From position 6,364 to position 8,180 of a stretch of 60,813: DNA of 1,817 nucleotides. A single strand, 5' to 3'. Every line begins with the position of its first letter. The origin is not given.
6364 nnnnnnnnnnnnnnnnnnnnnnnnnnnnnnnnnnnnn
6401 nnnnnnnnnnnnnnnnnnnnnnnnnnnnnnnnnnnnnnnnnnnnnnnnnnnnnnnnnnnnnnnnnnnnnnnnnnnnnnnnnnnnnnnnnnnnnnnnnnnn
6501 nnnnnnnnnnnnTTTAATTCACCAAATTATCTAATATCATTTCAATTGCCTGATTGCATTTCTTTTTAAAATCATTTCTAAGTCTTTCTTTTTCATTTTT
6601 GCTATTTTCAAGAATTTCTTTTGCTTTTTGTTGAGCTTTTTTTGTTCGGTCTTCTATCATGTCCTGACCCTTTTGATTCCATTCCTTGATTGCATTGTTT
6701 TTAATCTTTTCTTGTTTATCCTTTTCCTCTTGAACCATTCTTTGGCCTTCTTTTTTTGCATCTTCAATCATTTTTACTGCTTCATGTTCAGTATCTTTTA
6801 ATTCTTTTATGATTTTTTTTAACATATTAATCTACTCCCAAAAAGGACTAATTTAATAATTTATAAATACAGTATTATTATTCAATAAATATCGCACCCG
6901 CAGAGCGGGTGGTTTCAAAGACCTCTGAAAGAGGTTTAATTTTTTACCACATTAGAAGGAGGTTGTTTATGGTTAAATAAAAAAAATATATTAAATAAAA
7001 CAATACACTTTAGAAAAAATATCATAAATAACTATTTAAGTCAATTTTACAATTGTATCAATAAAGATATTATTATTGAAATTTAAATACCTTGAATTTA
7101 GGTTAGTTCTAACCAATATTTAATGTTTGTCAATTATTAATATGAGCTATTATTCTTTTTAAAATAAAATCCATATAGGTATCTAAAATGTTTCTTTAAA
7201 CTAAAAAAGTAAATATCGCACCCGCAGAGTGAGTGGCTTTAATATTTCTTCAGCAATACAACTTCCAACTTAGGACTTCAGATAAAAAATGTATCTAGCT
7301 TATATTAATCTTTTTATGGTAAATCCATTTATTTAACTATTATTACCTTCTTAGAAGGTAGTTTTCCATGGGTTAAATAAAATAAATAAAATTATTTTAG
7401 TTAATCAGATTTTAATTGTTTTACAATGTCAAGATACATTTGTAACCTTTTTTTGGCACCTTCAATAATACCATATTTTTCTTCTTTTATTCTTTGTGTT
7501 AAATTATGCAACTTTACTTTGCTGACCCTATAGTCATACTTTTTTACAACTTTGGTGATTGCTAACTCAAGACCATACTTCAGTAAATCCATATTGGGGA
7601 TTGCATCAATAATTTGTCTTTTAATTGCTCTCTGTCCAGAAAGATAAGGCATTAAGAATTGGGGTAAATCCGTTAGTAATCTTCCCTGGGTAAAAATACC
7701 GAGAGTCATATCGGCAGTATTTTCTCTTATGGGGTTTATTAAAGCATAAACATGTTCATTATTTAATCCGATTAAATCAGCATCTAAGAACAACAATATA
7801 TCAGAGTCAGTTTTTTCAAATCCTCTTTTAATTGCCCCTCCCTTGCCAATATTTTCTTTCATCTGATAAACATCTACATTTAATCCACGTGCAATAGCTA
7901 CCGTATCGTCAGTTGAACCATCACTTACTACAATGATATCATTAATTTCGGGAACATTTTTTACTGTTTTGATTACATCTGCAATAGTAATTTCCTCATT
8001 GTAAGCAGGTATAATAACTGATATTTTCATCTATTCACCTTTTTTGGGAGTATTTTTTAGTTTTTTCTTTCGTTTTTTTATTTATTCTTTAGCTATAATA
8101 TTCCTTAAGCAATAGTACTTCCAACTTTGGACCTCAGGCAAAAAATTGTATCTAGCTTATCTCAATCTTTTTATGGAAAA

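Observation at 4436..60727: Ten copies of a modular, non-coding intergenic repeat family (A-B-C-D-E mosaic element)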

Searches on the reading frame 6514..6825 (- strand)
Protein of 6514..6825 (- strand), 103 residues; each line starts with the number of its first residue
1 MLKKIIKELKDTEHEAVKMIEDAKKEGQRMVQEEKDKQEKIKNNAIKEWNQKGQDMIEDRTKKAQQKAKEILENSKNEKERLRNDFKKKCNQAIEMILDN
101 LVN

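Call 7: search_protein_families(library=ncbifam, proteins=[window:6514-6825:-])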
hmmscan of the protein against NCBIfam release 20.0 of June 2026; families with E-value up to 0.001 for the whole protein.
window:6514-6825:- (103 aa): 6 families
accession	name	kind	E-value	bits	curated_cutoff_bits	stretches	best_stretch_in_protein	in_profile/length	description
NF006256.0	PRK08404.1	equivalog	3e-09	37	107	1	3-97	2-96/103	V-type ATP synthase subunit H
TIGR02926.1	AhaH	equivalog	7.5e-08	32.5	48.5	1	6-86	1-81/85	ATP synthase archaeal subunit H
NF005006.0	PRK06397.1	equivalog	0.00019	21.5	126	1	6-99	12-103/111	V-type ATP synthase subunit H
NF041483.1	growth_prot_Scy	equivalog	0.00046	17.8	1040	1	12-91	467-545/1293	polarized growth protein Scy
NF009992.0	PRK13461.1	equivalog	0.00076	19.1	127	0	13-69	59-114/159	F0F1 ATP synthase subunit B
NF002170.0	PRK01005.1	equivalog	0.00077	19.3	280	0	8-52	21-65/208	V-type ATP synthase subunit E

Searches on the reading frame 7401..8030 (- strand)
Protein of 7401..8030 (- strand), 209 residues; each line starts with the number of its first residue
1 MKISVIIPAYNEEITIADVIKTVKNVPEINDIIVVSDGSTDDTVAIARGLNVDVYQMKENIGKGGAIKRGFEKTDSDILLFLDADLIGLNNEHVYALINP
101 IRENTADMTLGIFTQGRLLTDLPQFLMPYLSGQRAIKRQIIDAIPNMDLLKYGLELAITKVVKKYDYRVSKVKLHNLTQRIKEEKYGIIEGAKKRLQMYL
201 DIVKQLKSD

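Call 7: search_protein_families(library=ncbifam, proteins=[window:7401-8030:-])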
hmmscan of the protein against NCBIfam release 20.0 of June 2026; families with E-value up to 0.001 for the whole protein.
window:7401-8030:- (209 aa): 20 families
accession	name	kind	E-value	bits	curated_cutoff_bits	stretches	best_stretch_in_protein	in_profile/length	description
NF010496.0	PRK13915.1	equivalog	2.3e-21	76.2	262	1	2-102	32-143/307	glucosyl-3-phosphoglycerate synthase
TIGR04283.1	glyco_like_mftF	equivalog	1.2e-17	64.3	182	1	3-101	1-97/221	TIGR04283 family arsenosugar biosynthesis glycosyltransferase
TIGR04182.1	glyco_TIGR04182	equivalog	1.7e-17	63.7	325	1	3-111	2-107/293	S-layer glycoprotein N-glycosyltransferase AglJ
NF058614.1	PPMAGASynPpgS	equivalog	4e-13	49.3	370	1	4-112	3-112/226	polyprenyl-phospho-N-acetylgalactosaminyl synthase PpgS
TIGR03937.1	PgaC_IcaA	equivalog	9.2e-13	47.9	422.3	1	2-104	46-153/407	poly-beta-1,6-N-acetyl-D-glucosamine synthase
NF041875.1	EPS_EpsD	equivalog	6.1e-10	39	370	1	3-126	1-129/325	exopolysaccharide biosynthesis glycosyltransferase EpsD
NF041391.1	DPhHxTase_Halo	equivalog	2.5e-09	36.5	375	1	9-85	3-78/213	dolichyl-phosphate hexose transferase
NF007986.1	PRK10714.1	equivalog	2e-08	33.6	529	1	2-90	7-105/316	undecaprenyl-phosphate 4-deoxy-4-formamido-L-arabinose transferase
NF047588.1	GlcsyltransPgfSStrep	equivalog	5.1e-08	32.5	500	1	1-86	1-96/308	glycosyltransferase PgfS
TIGR03965.1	mycofact_glyco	equivalog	7.3e-08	31.7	280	1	2-87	75-166/467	mycofactocin biosynthesis glycosyltransferase MftF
NF041865.1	EpsU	equivalog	1.2e-07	31.1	700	1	2-78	40-121/394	exopolysaccharide biosynthesis GT2 family glycosyltransferase EpsU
NF007482.0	PRK10073.1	equivalog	2.8e-07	29.9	423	1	2-85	7-95/334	glycosyltransferase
NF047683.1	TeichurnBiosyTuaG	equivalog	5.4e-07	29.5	400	1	2-87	7-98/252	teichuronic acid biosynthesis protein TuaG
NF038302.1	EPS_HpsE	equivalog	0.00015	20.9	300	1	1-88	1-99/307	hormogonium polysaccharide biosynthesis glycosyltransferase HpsE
TIGR03469.1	HpnB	hypoth_equivalog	0.00024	20.2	379.25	1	2-108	45-167/386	hopene-associated glycosyltransferase HpnB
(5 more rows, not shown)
